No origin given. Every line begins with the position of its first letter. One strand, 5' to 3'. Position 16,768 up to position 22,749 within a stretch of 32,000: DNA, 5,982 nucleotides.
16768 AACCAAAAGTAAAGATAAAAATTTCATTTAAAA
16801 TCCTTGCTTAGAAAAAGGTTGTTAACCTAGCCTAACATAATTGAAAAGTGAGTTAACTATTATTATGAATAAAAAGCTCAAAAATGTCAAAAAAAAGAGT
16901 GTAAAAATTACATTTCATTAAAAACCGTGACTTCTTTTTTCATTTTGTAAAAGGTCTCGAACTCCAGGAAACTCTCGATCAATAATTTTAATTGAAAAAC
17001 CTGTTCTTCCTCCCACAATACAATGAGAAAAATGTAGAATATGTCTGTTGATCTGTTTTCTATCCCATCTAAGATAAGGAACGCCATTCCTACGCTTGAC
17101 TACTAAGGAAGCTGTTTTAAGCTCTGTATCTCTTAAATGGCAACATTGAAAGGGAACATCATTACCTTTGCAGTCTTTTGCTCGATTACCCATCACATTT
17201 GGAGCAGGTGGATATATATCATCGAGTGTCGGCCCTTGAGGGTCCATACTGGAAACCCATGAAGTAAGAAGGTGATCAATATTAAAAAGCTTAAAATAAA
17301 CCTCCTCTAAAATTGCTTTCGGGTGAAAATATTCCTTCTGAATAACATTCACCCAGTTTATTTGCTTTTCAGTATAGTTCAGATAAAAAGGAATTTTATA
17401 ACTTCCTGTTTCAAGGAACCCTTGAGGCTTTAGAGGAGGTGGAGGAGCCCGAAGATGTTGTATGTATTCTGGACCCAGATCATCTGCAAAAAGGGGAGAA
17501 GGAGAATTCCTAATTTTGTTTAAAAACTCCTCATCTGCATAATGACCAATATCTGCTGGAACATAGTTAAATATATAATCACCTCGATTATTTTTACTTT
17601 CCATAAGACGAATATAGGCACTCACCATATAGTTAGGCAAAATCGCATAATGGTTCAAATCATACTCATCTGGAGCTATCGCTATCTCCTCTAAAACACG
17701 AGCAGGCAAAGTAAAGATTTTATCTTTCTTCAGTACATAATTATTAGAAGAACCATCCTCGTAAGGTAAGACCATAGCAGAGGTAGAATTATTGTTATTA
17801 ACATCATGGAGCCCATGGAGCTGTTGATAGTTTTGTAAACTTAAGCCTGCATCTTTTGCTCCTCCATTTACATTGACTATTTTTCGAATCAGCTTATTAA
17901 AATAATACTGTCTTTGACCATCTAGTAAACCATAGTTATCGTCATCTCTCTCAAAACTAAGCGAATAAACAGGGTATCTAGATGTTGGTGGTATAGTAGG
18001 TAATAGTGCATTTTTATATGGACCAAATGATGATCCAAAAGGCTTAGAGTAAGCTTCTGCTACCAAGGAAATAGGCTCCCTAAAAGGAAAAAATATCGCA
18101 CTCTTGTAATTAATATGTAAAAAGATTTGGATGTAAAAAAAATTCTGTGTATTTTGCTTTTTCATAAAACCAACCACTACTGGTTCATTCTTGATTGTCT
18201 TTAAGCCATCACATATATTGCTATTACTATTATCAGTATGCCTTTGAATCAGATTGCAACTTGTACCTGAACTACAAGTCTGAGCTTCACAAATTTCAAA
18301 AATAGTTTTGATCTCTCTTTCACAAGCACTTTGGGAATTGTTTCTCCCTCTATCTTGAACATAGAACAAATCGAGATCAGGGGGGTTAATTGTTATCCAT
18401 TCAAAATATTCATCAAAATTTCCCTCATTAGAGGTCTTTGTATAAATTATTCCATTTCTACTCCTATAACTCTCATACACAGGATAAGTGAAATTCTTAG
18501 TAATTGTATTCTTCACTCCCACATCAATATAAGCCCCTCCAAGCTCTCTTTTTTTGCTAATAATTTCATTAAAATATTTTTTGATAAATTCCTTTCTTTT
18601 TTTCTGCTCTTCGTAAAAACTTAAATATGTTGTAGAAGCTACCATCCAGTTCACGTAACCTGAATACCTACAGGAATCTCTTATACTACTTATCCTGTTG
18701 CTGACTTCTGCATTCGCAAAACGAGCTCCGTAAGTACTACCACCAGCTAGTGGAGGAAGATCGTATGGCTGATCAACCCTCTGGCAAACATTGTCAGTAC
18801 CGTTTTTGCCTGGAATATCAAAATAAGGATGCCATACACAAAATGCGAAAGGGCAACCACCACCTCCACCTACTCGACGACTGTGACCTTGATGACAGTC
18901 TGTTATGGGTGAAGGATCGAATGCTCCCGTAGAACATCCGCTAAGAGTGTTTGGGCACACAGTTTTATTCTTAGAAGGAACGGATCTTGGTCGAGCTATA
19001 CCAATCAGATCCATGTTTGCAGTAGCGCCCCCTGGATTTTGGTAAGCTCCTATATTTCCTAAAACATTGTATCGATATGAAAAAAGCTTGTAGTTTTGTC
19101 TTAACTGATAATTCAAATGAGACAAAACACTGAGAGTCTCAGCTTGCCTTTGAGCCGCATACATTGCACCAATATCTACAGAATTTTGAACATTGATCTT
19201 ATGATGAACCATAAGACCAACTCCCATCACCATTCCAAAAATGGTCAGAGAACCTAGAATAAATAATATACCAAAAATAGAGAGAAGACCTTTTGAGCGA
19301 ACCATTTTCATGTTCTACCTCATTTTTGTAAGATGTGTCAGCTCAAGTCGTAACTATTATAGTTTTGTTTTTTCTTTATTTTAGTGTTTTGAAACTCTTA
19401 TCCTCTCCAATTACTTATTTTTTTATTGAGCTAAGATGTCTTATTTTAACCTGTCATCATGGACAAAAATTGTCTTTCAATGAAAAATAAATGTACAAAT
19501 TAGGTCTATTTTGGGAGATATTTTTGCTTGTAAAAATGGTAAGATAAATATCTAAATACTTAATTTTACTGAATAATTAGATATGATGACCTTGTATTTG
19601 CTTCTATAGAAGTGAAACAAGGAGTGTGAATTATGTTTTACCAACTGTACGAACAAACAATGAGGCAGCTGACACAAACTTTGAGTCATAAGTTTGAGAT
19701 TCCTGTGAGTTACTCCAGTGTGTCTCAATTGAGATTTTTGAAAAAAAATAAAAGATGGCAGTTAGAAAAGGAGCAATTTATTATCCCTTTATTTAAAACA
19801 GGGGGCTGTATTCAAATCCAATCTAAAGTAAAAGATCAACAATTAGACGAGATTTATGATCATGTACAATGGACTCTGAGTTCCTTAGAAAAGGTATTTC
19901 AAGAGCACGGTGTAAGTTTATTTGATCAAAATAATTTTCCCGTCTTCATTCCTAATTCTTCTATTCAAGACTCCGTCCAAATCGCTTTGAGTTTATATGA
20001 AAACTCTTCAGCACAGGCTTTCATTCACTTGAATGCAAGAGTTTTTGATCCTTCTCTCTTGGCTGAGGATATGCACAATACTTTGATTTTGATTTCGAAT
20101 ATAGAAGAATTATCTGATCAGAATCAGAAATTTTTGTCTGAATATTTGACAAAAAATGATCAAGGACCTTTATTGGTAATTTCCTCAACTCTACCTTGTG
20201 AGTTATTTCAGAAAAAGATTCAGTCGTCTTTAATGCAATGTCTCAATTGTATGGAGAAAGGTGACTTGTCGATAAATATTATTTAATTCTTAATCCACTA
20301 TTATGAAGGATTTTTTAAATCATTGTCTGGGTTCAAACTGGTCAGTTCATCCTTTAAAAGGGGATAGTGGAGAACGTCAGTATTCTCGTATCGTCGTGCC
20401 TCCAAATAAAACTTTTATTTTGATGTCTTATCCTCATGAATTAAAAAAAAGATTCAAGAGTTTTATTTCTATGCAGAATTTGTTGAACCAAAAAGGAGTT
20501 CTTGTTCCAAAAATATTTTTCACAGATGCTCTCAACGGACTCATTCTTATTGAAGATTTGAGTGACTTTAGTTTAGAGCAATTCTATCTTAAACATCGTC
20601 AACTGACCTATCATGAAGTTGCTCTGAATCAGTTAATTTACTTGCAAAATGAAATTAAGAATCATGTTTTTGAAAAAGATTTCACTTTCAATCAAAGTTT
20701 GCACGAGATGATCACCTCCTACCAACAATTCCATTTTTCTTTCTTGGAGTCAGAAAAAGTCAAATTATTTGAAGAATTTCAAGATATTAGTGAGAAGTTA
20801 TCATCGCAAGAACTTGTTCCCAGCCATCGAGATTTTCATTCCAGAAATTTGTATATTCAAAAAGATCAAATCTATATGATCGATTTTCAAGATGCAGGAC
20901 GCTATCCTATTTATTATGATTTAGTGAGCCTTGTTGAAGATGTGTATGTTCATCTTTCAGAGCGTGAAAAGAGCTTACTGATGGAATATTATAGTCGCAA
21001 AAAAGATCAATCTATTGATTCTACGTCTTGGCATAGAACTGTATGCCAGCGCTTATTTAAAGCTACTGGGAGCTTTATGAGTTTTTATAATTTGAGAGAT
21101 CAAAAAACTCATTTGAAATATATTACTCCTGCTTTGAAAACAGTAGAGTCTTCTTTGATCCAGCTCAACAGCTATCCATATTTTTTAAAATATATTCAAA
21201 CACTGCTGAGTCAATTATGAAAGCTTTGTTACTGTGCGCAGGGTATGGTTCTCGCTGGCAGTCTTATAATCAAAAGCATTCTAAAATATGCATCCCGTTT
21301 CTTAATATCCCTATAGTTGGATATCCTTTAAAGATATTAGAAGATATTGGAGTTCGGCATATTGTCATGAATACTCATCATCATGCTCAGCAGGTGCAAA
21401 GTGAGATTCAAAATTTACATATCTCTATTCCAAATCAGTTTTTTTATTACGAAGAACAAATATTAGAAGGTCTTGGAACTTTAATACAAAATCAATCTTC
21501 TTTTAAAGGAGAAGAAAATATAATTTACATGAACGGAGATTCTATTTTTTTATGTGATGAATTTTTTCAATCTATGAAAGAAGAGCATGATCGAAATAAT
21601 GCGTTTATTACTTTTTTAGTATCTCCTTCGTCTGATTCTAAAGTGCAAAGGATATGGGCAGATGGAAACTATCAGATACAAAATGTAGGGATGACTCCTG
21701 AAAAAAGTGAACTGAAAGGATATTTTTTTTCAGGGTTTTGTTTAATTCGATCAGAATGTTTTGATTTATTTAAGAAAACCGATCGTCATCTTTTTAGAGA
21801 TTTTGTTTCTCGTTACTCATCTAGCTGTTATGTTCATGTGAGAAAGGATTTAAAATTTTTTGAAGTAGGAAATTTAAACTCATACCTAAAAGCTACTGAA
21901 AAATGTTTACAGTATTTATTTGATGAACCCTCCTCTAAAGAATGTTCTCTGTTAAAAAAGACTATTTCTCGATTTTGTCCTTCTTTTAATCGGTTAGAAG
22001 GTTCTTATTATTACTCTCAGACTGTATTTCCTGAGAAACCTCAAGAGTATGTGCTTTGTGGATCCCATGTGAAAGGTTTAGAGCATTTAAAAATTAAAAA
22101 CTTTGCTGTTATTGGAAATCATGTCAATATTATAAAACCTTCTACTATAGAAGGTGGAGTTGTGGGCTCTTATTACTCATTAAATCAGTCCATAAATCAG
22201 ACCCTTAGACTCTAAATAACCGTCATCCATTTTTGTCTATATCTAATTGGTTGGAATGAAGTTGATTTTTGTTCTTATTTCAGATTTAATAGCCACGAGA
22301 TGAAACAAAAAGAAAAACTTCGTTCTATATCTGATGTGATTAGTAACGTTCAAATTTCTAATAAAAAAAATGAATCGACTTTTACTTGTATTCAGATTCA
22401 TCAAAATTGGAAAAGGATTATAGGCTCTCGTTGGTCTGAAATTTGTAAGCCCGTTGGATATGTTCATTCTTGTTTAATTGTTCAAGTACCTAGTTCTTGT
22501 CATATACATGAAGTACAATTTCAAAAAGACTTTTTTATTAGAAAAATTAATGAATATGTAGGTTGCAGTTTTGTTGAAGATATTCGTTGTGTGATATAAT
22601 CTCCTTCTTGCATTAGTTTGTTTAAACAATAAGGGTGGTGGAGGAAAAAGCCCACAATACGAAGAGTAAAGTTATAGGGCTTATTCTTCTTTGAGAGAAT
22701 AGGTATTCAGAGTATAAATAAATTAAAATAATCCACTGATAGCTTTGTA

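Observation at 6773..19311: Compact, rearranged Tad/Flp-type locus with non-canonical accessory genes: candidate undescribed Tad-like apparatus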

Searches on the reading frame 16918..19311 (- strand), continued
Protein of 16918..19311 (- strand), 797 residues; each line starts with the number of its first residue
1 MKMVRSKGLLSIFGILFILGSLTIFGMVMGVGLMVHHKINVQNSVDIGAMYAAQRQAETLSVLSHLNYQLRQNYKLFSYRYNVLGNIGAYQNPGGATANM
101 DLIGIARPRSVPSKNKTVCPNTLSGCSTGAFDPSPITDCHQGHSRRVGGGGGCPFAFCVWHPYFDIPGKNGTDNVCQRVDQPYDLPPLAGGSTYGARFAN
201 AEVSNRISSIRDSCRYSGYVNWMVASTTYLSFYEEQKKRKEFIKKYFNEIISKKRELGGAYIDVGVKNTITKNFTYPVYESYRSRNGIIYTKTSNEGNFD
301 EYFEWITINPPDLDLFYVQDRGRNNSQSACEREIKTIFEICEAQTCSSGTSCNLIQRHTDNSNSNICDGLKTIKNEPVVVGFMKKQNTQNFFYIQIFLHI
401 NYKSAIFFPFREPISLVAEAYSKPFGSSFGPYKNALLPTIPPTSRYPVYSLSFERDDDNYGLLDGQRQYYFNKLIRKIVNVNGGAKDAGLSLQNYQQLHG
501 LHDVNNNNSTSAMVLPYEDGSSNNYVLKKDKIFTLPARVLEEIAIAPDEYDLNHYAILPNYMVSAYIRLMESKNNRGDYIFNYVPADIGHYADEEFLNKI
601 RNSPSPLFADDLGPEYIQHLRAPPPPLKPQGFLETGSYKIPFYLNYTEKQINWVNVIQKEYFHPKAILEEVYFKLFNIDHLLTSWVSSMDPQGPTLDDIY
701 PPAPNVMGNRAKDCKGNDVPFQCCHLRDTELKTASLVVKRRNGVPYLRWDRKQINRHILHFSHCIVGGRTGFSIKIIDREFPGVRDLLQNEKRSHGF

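Call 62: find_encoding_contigs(protein=P0130, flank=8000, max_places=1)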
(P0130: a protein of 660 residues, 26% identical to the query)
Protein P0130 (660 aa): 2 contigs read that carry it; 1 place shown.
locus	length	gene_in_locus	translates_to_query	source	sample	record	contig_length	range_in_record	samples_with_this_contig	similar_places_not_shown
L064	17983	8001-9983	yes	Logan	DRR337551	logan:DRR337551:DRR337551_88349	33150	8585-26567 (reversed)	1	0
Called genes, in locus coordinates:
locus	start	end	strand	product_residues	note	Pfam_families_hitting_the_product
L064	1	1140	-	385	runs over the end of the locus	-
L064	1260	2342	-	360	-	PF01551:Peptidase_M23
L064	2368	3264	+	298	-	-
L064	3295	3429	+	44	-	-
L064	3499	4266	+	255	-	-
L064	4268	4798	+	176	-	-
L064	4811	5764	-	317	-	PF03544:TonB_C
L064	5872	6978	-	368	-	PF00933:Glyco_hydro_3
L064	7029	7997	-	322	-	-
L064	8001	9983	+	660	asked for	PF13400:Tad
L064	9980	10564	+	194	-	PF01712:dNK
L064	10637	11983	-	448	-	PF02518:HATPase_c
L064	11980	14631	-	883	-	PF00496:SBP_bac_5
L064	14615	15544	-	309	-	-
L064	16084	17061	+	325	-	PF00089:Trypsin (weak), PF13365:Trypsin_2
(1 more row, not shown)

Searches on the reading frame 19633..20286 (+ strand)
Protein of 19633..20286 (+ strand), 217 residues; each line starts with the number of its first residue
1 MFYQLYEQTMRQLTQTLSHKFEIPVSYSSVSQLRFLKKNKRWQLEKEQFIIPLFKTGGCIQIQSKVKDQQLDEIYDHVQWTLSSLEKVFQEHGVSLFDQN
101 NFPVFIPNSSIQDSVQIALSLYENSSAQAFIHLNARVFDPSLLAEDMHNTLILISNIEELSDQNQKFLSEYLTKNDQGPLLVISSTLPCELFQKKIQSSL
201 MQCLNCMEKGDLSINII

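Call 5: search_protein_families(library=pfam, proteins=[window:19633-20286:+], max_evalue=0.1)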
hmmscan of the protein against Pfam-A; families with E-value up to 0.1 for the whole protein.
window:19633-20286:+ (217 aa): 3 families
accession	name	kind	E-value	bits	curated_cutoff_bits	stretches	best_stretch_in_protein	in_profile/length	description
PF14532.12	Sigma54_activ_2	-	7.1e-06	26.7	25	1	97-202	17-126/138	Sigma-54 interaction domain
PF01025.24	GrpE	-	0.041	14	25.8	0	62-100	78-116/165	GrpE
PF05822.18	UMPH-1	-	0.067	13.2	23.7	1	45-168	54-173/246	Pyrimidine 5'-nucleotidase (UMPH-1)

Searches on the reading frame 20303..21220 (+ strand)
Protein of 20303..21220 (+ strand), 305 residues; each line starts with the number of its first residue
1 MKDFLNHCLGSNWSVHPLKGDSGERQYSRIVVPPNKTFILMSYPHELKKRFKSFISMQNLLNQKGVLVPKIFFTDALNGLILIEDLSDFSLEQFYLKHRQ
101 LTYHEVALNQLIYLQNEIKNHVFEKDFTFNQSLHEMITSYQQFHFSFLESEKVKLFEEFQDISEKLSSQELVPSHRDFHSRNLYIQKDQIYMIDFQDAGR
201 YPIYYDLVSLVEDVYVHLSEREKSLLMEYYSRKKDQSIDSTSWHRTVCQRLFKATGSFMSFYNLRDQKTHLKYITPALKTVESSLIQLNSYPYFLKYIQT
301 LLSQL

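Call 5: search_protein_families(library=pfam, proteins=[window:20303-21220:+], max_evalue=0.1)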
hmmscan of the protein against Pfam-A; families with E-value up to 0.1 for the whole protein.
window:20303-21220:+ (305 aa): 2 families
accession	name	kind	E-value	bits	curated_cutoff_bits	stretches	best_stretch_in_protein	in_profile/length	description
PF01636.29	APH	-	2.5e-14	54.1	23.2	1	16-223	3-222/239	Phosphotransferase enzyme family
PF19974.5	TCAD9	-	0.055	13.1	40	1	163-211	289-338/429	Ternary complex associated domain 9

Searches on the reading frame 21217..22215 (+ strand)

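Call 5: search_protein_families(library=pfam, proteins=[window:21217-22215:+], max_evalue=0.1)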
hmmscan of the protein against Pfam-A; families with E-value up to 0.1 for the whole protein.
window:21217-22215:+ (332 aa): 2 families
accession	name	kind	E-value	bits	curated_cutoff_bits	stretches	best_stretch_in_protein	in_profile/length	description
PF00483.29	NTP_transferase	-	7.8e-10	39.2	21.2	1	2-231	1-243/245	Nucleotidyl transferase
PF12804.13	NTP_transf_3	-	5.3e-08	33.6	27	1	3-135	1-122/160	MobA-like NTP transferase domain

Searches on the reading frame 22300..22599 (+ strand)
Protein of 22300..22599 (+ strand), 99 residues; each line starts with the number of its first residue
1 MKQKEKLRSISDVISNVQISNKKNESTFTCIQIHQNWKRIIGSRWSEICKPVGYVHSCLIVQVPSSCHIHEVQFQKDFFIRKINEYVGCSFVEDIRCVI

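Call 70: search_protein_families(library=pfam, proteins=[window:22300-22599:+], max_evalue=0.01)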
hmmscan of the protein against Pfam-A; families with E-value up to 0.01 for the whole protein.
window:22300-22599:+ (99 aa): 1 family
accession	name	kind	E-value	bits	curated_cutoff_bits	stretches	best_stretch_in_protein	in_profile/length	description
PF05258.17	DciA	-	2.8e-11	43.9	24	1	10-96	2-88/89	Dna[CI] antecedent, DciA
